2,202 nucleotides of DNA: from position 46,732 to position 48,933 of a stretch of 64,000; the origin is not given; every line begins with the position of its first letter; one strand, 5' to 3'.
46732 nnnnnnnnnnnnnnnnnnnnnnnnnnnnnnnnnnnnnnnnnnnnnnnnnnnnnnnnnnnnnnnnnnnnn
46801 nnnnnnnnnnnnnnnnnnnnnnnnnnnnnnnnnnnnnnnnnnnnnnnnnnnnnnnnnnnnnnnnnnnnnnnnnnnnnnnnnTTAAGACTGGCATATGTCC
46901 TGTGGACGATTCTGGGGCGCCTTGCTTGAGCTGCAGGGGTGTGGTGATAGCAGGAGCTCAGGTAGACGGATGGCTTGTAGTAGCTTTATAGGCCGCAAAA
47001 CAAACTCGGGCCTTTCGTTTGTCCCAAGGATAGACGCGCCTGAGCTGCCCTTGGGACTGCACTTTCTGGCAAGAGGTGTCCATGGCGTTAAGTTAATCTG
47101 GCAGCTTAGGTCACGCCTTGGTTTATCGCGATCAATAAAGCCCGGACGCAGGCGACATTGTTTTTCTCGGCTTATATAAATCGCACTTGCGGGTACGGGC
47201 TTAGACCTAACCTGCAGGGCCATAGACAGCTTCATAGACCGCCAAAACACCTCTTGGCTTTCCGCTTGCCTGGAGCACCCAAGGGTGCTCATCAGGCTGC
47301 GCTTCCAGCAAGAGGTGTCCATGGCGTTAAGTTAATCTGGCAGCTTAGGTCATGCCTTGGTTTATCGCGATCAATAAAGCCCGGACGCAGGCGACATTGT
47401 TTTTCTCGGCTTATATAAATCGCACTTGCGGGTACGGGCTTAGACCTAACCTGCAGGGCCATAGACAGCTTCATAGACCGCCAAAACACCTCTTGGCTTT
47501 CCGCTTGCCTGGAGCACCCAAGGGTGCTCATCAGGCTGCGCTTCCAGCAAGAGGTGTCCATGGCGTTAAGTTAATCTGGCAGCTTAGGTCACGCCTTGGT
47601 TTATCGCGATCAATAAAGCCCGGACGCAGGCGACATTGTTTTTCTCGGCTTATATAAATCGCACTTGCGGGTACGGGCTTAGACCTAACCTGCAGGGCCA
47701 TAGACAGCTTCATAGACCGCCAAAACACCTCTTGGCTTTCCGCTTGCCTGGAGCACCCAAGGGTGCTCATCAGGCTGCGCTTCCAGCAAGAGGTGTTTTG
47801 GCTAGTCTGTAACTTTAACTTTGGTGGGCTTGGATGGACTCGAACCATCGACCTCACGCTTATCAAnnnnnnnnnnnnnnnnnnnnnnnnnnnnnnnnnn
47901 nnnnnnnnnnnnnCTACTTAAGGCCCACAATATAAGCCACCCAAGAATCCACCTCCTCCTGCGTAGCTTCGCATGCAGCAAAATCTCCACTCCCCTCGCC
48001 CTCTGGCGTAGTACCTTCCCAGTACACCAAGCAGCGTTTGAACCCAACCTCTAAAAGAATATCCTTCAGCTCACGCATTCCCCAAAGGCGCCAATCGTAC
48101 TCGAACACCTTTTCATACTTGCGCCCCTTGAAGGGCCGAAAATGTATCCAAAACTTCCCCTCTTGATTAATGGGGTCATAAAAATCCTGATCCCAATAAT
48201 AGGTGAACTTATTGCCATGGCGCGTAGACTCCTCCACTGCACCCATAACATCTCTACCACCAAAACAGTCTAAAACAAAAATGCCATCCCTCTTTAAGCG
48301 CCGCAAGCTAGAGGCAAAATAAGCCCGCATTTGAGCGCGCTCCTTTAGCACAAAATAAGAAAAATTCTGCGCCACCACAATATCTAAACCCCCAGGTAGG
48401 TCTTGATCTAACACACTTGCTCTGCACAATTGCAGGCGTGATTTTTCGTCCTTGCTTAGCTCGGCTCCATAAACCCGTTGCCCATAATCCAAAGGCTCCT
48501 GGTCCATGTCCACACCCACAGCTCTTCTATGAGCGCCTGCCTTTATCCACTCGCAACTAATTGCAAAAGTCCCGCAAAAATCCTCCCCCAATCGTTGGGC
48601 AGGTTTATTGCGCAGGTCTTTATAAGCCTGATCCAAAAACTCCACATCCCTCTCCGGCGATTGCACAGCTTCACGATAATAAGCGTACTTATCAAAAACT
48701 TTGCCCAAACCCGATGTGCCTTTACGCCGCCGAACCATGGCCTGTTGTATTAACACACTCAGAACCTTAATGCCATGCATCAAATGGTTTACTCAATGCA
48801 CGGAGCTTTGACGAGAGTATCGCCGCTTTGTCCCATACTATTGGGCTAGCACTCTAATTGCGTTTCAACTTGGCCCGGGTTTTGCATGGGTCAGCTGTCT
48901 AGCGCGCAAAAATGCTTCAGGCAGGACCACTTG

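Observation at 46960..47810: Near-perfect 239-bp x3 tandem array abutting a stand-alone tRNA-Ile gene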

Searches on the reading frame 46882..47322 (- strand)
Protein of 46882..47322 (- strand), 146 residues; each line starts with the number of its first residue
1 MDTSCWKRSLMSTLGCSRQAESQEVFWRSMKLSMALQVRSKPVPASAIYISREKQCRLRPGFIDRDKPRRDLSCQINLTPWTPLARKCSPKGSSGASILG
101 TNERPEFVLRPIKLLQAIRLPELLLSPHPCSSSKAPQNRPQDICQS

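Call 29: search_protein_families(library=pfam, proteins=[window:46882-47322:-], max_evalue=0.1)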
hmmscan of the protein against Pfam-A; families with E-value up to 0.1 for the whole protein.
window:46882-47322:- (146 aa): 1 family
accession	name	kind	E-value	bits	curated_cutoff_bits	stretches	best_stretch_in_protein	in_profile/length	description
PF12331.14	Rad26-like_helical_rpts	-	0.026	14.3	29.9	1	13-48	51-86/215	Rad26-like, helical repeats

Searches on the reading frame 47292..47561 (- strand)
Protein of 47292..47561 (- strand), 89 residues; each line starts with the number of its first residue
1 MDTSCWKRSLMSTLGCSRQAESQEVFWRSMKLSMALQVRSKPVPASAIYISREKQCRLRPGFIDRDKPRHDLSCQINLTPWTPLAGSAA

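Call 29: search_protein_families(library=pfam, proteins=[window:47292-47561:-], max_evalue=0.1)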
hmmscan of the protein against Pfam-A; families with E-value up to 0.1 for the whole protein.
window:47292-47561:- (89 aa): 1 family
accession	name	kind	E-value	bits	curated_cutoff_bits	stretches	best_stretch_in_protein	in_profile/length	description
PF12331.14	Rad26-like_helical_rpts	-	0.012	15.4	29.9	1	13-48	51-86/215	Rad26-like, helical repeats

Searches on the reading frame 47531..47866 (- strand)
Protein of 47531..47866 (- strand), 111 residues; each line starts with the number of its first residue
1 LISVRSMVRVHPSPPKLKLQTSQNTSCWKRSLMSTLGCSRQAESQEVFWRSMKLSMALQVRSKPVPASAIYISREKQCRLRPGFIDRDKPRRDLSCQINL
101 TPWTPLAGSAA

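Call 29: search_protein_families(library=pfam, proteins=[window:47531-47866:-], max_evalue=0.1)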
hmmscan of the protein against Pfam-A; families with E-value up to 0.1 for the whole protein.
window:47531-47866:- (111 aa): 1 family
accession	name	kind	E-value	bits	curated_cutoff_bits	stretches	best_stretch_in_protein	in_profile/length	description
PF12331.14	Rad26-like_helical_rpts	-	0.016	15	29.9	1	34-70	50-86/215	Rad26-like, helical repeats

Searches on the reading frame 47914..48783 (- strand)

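Call 8: search_protein_families(library=pfam, proteins=[window:47914-48783:-])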
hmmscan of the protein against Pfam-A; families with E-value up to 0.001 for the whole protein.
window:47914-48783:- (289 aa): 0 families

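Call 29: search_protein_families(library=pfam, proteins=[window:47914-48783:-], max_evalue=0.1)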
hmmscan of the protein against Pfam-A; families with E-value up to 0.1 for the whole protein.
window:47914-48783:- (289 aa): 4 families
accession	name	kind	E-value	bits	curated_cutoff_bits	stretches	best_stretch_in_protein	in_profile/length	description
PF08241.18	Methyltransf_11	-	0.0047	18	21.2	1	70-171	5-95/95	Methyltransferase domain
PF13649.12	Methyltransf_25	-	0.0059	17.7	27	1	70-167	6-97/97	Methyltransferase domain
PF23367.1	DUF7091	-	0.0098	16.7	27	1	36-100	5-66/88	Family of unknown function (DUF7091)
PF08242.18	Methyltransf_12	-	0.054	14.7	30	1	70-169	5-98/98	Methyltransferase domain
